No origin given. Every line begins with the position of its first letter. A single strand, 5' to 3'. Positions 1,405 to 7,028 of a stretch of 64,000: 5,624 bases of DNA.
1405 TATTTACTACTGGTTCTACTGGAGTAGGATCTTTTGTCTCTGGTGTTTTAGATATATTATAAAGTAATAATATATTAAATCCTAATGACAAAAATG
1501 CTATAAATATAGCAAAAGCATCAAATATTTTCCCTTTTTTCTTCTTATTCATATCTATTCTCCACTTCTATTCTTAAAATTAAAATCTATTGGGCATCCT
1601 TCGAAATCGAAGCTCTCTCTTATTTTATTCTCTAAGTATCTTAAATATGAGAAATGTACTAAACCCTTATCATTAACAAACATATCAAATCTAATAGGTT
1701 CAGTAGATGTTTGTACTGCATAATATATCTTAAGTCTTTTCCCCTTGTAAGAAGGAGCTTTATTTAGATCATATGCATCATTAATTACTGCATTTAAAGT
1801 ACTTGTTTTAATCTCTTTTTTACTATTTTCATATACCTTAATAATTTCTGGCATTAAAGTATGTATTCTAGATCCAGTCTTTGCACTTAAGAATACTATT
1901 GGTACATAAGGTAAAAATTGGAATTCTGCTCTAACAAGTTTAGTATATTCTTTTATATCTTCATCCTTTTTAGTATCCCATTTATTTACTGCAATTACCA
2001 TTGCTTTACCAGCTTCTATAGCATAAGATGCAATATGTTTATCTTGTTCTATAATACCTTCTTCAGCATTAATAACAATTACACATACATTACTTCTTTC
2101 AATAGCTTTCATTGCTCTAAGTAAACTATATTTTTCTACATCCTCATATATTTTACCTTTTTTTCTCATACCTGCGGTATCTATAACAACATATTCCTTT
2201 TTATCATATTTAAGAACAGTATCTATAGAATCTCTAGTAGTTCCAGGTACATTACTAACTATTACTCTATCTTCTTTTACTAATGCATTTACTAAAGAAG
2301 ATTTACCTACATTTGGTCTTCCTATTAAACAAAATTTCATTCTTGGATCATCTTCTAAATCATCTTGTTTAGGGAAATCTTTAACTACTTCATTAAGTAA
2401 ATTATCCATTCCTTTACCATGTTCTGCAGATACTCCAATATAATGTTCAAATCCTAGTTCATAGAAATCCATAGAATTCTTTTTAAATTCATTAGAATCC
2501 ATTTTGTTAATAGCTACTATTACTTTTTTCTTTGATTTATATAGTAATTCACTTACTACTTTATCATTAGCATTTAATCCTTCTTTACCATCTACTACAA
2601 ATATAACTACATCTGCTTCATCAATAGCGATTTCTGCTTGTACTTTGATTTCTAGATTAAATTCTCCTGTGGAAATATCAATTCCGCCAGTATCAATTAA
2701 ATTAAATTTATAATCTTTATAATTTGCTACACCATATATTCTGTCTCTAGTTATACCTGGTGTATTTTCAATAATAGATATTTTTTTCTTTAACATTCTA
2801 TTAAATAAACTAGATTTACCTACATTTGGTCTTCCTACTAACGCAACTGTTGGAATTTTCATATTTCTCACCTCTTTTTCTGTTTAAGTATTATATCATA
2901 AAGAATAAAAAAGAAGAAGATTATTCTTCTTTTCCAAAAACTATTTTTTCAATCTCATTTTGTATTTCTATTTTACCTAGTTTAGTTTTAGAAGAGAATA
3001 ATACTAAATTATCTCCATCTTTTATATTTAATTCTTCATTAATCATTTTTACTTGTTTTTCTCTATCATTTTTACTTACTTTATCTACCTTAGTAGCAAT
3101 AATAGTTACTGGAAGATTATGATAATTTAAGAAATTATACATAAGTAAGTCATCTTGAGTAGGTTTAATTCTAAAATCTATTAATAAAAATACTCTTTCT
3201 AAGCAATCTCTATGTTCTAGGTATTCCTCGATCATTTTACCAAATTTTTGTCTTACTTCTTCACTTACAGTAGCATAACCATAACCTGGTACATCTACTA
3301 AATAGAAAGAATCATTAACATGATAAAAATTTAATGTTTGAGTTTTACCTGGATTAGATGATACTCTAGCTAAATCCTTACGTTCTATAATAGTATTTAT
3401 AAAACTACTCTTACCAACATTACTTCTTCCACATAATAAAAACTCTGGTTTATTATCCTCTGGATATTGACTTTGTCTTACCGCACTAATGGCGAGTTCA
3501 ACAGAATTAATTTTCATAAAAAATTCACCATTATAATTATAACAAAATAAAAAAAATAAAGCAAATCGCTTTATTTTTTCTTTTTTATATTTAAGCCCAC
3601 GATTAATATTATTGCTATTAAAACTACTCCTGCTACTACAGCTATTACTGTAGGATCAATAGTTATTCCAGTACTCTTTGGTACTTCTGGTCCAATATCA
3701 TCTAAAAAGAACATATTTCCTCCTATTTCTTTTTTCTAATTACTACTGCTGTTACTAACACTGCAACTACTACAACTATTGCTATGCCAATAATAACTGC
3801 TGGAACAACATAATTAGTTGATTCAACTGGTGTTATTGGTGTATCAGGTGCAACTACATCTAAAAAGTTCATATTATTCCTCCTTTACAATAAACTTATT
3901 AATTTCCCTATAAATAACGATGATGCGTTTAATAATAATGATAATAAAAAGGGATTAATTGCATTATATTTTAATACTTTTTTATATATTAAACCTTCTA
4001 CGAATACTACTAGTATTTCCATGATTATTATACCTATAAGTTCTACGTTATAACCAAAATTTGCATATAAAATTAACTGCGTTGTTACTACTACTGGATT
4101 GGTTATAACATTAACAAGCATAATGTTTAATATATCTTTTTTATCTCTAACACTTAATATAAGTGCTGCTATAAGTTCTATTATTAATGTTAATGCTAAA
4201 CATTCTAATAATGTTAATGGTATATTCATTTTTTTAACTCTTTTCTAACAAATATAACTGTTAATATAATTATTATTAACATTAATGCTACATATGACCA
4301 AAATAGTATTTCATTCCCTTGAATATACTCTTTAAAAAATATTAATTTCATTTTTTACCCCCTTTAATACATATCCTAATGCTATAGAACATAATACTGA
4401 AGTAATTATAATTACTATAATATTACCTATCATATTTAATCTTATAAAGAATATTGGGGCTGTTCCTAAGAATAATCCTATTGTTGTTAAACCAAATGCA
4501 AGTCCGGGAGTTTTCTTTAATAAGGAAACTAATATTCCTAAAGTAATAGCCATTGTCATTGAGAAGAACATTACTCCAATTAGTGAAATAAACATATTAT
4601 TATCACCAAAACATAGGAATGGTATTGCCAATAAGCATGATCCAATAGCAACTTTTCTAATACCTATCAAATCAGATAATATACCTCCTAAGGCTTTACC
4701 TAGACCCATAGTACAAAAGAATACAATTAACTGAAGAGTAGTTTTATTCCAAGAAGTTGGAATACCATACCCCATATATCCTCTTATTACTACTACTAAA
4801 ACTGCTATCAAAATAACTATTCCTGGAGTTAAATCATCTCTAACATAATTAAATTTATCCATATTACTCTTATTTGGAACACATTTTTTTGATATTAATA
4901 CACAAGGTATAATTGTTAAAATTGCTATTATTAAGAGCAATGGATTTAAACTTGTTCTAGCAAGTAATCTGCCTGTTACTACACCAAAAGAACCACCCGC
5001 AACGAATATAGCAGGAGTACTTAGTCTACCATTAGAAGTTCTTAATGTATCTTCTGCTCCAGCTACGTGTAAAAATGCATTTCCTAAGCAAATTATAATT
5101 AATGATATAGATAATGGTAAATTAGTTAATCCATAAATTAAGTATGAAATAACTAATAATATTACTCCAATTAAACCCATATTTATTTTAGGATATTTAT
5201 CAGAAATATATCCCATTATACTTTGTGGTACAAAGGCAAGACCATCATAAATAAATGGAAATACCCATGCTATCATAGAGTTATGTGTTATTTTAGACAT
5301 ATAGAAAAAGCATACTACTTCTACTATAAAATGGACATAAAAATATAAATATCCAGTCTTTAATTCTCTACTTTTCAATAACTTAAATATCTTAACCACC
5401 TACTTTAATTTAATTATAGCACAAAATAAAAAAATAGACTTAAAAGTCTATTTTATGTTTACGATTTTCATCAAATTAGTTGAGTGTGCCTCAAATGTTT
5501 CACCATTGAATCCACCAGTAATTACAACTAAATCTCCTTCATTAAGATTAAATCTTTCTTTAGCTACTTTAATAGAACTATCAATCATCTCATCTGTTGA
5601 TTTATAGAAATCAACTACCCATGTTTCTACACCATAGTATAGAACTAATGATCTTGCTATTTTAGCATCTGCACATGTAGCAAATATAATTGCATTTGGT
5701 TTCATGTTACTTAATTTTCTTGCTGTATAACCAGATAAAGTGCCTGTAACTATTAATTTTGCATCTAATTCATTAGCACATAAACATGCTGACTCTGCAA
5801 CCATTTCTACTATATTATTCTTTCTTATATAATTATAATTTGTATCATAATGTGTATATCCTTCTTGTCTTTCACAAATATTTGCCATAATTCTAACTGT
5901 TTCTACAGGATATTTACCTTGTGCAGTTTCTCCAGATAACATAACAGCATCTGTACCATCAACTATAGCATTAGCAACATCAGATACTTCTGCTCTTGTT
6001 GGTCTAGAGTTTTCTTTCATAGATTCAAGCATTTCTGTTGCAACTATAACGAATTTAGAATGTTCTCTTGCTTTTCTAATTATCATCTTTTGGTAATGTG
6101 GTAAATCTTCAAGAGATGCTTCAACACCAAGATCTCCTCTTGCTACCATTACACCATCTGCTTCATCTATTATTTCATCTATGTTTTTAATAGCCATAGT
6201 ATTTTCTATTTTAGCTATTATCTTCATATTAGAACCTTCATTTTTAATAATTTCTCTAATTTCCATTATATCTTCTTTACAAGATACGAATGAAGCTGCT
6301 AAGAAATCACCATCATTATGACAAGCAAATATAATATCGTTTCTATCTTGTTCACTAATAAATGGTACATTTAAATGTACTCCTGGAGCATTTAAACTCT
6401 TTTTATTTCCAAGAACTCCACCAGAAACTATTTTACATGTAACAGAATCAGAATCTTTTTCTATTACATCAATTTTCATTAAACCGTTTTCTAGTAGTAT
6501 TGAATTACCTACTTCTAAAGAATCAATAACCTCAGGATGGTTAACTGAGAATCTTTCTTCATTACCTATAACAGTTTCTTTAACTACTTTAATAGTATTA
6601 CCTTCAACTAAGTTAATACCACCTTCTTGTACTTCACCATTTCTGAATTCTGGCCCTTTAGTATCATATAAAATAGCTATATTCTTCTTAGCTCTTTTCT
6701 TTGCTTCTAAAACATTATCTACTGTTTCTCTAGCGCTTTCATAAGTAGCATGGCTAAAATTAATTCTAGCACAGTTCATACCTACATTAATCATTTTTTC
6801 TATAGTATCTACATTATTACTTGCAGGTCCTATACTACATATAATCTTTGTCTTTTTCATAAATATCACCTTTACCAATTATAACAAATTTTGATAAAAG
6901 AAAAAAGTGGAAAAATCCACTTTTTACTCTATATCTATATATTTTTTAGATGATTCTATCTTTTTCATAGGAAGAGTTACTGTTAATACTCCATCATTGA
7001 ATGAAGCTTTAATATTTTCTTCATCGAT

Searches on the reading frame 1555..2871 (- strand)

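Call 7: search_protein_families(library=pfam, proteins=[window:1555-2871:-], max_evalue=0.001)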
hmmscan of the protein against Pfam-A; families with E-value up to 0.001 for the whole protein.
window:1555-2871:- (438 aa): 15 families
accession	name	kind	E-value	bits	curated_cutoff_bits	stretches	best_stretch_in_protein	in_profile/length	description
PF01926.29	MMR_HSR1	-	4e-59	198.1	21.9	2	8-123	1-113/113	50S ribosome-binding GTPase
PF02421.24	FeoB_N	-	8.4e-37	126.5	27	2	8-161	2-155/156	Ferrous iron transport protein B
PF14714.11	KH_dom-like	-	1e-29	103.1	27.3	1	354-433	2-81/81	KH-domain-like of EngA bacterial GTPase enzymes, C-terminal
PF00009.33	GTP_EFTU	-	2.3e-28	99.5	26.5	2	208-347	52-186/188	Elongation factor Tu GTP binding domain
PF03193.22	RsgA_GTPase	-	8.9e-12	45.6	30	1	84-237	24-170/174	RsgA GTPase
PF08477.19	Roc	-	1.7e-11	44.8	27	1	9-125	2-119/119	Ras of Complex, Roc, domain of DAPkinase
PF00071.28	Ras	-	2.7e-11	43.8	21.6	2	9-165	2-159/162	Ras family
PF00350.29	Dynamin_N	-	3.6e-10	40.6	27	0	182-213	3-34/168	Dynamin family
PF04548.22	AIG1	-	8.9e-10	38.7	27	1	8-109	2-106/212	AIG1 family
PF09439.16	SRPRB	-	2.1e-07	31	25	1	6-112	3-98/178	Signal recognition particle receptor beta subunit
PF16897.10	MMR_HSR1_Xtn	-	1.3e-05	25.5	35.2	0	115-163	56-101/106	C-terminal region of MMR_HSR1 domain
PF00025.27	Arf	-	5.7e-05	23.1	22.3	0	9-132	17-133/174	ADP-ribosylation factor family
PF00910.28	RNA_helicase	-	9.8e-05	23.2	21.5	0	181-245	2-68/105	RNA helicase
PF00004.35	AAA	-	0.00027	21.8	21.2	0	181-269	2-65/131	ATPase family associated with various cellular activities (AAA)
PF20720.3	nSTAND3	-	0.0003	21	27.2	0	182-299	22-141/155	Novel STAND NTPase 3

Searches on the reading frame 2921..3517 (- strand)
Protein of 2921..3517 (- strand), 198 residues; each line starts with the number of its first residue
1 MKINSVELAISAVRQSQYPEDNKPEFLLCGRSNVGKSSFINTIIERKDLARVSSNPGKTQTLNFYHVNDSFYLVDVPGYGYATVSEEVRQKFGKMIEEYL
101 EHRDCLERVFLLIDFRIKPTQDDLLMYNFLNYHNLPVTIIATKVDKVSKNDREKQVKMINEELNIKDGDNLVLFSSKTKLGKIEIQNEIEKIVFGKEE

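Call 7: search_protein_families(library=pfam, proteins=[window:2921-3517:-], max_evalue=0.001)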
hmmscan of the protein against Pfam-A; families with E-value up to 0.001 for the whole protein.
window:2921-3517:- (198 aa): 4 families
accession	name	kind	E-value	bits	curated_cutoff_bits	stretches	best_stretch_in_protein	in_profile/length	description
PF01926.29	MMR_HSR1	-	1e-19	71.1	21.9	1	27-143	3-113/113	50S ribosome-binding GTPase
PF03193.22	RsgA_GTPase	-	2.8e-08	34.2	30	1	27-79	110-168/174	RsgA GTPase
PF02421.24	FeoB_N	-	7.8e-07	29.2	27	1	26-166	3-137/156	Ferrous iron transport protein B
PF00350.29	Dynamin_N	-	1.1e-05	25.9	27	0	28-50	3-25/168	Dynamin family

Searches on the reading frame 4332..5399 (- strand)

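Call 7: search_protein_families(library=pfam, proteins=[window:4332-5399:-], max_evalue=0.001)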
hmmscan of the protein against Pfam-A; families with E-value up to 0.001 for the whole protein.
window:4332-5399:- (355 aa): 1 family
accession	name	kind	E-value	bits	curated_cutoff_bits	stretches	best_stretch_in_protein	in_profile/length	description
PF07690.21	MFS_1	-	0.00044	19.7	33.4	0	7-107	198-306/347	Major Facilitator Superfamily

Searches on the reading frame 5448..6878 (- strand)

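Call 7: search_protein_families(library=pfam, proteins=[window:5448-6878:-], max_evalue=0.001)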
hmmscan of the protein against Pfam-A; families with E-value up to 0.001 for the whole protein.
window:5448-6878:- (476 aa): 2 families
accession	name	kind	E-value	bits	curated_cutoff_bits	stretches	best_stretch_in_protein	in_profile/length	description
PF00224.27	PK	-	1.5e-114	382.9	30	1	7-328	1-328/328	Pyruvate kinase, barrel domain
PF02887.21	PK_C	-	3.7e-27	95.1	28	1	358-473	1-114/114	Pyruvate kinase, alpha/beta domain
